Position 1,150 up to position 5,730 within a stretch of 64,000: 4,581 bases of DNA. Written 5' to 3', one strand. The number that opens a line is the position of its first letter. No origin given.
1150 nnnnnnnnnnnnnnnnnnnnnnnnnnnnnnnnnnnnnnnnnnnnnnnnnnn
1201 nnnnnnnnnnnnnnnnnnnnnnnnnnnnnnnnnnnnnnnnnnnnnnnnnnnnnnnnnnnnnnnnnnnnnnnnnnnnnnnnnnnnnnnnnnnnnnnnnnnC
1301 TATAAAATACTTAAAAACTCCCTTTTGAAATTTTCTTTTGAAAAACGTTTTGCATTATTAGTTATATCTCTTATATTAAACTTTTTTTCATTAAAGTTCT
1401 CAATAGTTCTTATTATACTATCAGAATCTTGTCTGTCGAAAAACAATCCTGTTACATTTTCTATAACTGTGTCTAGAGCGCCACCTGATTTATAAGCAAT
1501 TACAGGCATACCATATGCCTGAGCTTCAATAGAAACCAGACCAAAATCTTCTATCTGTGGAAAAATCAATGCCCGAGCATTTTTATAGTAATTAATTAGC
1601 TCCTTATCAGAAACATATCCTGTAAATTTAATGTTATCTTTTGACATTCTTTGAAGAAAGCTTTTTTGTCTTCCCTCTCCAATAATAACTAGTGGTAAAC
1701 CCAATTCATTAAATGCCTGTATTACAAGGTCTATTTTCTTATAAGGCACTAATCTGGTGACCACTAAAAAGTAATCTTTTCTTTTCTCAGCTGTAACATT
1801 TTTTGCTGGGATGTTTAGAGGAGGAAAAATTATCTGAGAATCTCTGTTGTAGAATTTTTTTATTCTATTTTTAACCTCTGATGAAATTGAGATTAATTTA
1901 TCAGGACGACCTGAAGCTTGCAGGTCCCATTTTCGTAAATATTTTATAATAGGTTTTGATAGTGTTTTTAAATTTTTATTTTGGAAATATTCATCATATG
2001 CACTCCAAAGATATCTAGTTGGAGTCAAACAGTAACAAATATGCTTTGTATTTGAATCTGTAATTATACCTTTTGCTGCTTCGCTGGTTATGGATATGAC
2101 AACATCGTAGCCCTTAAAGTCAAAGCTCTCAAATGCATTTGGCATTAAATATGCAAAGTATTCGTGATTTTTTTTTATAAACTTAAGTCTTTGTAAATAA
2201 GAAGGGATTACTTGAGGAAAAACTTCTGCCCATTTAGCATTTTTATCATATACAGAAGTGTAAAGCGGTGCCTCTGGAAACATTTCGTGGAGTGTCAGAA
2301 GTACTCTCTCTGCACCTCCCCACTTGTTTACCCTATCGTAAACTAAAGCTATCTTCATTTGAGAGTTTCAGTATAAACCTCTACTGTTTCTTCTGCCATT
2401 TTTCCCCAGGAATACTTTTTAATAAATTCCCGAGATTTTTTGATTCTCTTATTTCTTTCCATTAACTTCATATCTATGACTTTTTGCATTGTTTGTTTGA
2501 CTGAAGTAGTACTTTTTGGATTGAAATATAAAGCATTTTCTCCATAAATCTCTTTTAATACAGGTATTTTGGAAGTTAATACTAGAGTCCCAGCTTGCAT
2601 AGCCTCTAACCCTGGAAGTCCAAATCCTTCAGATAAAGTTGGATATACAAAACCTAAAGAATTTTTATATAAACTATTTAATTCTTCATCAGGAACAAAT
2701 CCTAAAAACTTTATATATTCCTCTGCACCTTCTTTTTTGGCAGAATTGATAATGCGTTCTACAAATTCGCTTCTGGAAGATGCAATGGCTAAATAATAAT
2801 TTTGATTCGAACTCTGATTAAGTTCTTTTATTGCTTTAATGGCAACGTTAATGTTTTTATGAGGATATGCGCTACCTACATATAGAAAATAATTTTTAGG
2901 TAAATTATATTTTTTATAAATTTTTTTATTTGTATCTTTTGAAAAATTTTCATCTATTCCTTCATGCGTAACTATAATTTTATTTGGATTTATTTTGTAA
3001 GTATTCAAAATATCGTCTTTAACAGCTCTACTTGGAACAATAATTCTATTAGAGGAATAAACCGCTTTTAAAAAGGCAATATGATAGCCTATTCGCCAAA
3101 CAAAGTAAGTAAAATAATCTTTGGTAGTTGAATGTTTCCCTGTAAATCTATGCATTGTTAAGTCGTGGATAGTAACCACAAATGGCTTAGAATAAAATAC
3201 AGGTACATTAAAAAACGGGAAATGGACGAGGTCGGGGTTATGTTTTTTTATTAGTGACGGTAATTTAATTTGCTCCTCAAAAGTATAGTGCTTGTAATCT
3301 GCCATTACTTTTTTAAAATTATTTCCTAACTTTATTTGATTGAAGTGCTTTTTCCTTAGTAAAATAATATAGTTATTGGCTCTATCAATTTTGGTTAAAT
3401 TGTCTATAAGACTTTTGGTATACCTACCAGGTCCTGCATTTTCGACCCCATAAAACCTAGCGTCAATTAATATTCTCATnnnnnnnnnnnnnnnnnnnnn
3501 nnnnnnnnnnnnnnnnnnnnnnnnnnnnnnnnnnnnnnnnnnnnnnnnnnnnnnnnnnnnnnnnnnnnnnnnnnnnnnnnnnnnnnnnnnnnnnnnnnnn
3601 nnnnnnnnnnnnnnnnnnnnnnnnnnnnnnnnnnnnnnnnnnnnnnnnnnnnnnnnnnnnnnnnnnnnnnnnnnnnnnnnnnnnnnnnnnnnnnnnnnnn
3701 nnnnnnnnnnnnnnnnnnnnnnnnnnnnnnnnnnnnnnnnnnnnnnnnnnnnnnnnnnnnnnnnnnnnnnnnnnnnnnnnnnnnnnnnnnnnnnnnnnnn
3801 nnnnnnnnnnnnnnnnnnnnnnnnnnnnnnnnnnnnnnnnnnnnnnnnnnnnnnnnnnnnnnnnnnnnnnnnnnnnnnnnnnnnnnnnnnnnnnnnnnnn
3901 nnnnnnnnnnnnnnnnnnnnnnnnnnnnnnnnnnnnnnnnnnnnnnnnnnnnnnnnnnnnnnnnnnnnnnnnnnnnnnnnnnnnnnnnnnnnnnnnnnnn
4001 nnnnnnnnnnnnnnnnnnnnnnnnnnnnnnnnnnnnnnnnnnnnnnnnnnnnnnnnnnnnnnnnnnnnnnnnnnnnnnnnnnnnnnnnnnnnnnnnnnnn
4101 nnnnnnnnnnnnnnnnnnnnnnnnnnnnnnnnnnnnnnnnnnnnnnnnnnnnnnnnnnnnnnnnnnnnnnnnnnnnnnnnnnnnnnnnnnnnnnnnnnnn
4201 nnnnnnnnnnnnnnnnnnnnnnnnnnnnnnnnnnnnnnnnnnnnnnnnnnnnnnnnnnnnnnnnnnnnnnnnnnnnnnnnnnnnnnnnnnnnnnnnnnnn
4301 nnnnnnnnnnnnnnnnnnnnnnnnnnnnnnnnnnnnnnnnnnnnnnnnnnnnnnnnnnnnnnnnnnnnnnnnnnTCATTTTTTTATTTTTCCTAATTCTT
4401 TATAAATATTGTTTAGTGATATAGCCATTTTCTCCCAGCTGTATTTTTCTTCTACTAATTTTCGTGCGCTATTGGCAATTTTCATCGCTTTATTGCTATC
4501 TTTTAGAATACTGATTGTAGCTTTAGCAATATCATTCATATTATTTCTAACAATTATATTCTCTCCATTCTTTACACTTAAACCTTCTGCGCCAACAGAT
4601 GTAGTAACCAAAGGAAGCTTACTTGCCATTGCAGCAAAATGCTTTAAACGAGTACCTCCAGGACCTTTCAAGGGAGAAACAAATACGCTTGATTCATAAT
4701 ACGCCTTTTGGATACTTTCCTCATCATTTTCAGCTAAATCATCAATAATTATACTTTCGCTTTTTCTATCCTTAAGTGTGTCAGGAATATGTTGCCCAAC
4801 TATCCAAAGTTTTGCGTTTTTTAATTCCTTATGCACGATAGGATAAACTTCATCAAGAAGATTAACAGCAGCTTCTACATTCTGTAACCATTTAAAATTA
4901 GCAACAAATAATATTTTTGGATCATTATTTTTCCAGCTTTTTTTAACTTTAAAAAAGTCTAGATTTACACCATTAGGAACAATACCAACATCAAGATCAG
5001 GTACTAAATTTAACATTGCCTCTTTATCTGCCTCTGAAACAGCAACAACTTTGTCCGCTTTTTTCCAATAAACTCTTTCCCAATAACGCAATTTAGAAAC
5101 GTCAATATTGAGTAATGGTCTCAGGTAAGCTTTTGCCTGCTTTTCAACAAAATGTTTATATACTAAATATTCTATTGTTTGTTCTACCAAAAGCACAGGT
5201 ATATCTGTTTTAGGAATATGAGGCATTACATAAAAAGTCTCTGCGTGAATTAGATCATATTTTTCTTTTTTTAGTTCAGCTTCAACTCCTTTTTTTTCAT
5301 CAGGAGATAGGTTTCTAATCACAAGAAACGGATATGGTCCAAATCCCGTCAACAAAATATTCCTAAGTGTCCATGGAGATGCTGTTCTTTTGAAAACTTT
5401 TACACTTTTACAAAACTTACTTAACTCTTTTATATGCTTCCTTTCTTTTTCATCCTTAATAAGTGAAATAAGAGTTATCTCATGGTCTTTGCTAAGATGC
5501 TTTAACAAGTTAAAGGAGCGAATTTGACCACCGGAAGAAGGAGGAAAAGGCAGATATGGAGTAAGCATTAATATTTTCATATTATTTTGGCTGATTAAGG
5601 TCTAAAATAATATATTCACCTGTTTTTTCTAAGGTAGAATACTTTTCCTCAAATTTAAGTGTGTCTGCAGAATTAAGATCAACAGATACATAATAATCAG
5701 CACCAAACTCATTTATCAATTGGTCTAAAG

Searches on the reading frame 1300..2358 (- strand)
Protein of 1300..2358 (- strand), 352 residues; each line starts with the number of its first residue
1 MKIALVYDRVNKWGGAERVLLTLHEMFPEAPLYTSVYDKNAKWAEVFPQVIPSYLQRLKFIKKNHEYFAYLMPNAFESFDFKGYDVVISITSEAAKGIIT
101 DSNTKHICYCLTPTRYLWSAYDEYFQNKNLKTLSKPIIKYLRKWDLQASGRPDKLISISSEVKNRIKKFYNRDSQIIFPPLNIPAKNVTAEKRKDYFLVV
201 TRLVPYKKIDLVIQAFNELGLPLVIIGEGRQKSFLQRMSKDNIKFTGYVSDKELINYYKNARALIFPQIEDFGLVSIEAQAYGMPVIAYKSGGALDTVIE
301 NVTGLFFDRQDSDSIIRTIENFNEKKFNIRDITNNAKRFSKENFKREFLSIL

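Call 53: search_protein_families(library=pfam, proteins=[window:1300-2358:-], max_evalue=0.01)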
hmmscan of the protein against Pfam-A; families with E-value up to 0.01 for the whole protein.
window:1300-2358:- (352 aa): 4 families
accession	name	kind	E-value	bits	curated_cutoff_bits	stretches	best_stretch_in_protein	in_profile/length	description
PF00534.26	Glycos_transf_1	-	5.9e-32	111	26.4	1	190-338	11-171/172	Glycosyl transferases group 1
PF13692.12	Glyco_trans_1_4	-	1.1e-21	78.1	27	1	196-320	3-137/142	Glycosyl transferases group 1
PF20706.3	GT4-conflict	-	1.9e-05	24.3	26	1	187-304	190-326/385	Family 4 Glycosyltransferase in conflict systems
PF13439.12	Glyco_transf_4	-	0.0094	16.4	28.5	0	13-173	1-155/170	Glycosyltransferase Family 4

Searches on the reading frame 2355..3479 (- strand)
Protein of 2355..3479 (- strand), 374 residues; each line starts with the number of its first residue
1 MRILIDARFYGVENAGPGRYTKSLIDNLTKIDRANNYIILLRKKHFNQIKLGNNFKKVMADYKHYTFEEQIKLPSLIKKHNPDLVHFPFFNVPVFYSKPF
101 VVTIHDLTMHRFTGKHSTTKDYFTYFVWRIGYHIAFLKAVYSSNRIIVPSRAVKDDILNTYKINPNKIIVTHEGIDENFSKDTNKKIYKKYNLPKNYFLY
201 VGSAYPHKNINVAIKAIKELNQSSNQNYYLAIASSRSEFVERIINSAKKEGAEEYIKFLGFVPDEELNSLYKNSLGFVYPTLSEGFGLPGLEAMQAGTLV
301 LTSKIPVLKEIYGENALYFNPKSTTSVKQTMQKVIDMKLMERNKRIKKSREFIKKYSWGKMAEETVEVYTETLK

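Call 53: search_protein_families(library=pfam, proteins=[window:2355-3479:-], max_evalue=0.01)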
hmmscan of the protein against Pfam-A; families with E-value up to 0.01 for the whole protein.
window:2355-3479:- (374 aa): 5 families
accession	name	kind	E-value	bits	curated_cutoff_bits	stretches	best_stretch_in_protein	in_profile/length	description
PF00534.26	Glycos_transf_1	-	4e-30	105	26.4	1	192-349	12-169/172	Glycosyl transferases group 1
PF13692.12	Glyco_trans_1_4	-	1.8e-20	74.1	27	1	196-335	2-140/142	Glycosyl transferases group 1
PF13439.12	Glyco_transf_4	-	3e-14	53.8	28.5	1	65-178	56-169/170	Glycosyltransferase Family 4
PF20706.3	GT4-conflict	-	6.6e-07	29.1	26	1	195-304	197-312/385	Family 4 Glycosyltransferase in conflict systems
PF00982.27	Glyco_transf_20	-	0.0033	16.6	32.5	1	100-365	211-467/473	Glycosyltransferase family 20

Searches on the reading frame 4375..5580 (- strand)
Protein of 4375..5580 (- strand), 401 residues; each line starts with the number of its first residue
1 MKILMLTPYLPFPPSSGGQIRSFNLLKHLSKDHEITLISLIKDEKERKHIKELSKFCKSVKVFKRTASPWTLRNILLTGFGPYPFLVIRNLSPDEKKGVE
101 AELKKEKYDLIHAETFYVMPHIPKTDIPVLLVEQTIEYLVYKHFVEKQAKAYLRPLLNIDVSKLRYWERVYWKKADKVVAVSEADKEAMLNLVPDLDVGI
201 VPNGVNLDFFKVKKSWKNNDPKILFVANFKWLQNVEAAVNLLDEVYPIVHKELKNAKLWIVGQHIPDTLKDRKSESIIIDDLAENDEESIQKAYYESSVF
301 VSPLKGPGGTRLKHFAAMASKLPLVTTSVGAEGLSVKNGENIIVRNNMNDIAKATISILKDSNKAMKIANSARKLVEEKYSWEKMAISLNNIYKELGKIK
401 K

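Call 53: search_protein_families(library=pfam, proteins=[window:4375-5580:-], max_evalue=0.01)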
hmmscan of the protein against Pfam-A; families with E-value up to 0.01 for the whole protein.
window:4375-5580:- (401 aa): 5 families
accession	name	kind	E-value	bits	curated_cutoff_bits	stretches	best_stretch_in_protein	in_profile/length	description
PF13692.12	Glyco_trans_1_4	-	1e-17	65.2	27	1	221-361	2-142/142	Glycosyl transferases group 1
PF13439.12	Glyco_transf_4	-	8.1e-14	52.4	28.5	1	17-208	3-169/170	Glycosyltransferase Family 4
PF00534.26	Glycos_transf_1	-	1.4e-11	44.6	26.4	1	211-374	6-171/172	Glycosyl transferases group 1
PF13524.12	Glyco_trans_1_2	-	0.0016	18.9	25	1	292-386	42-139/144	Glycosyl transferase-like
PF13579.12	Glyco_trans_4_4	-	0.0046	17.7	29.7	1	103-204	67-158/158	Glycosyl transferase 4-like domain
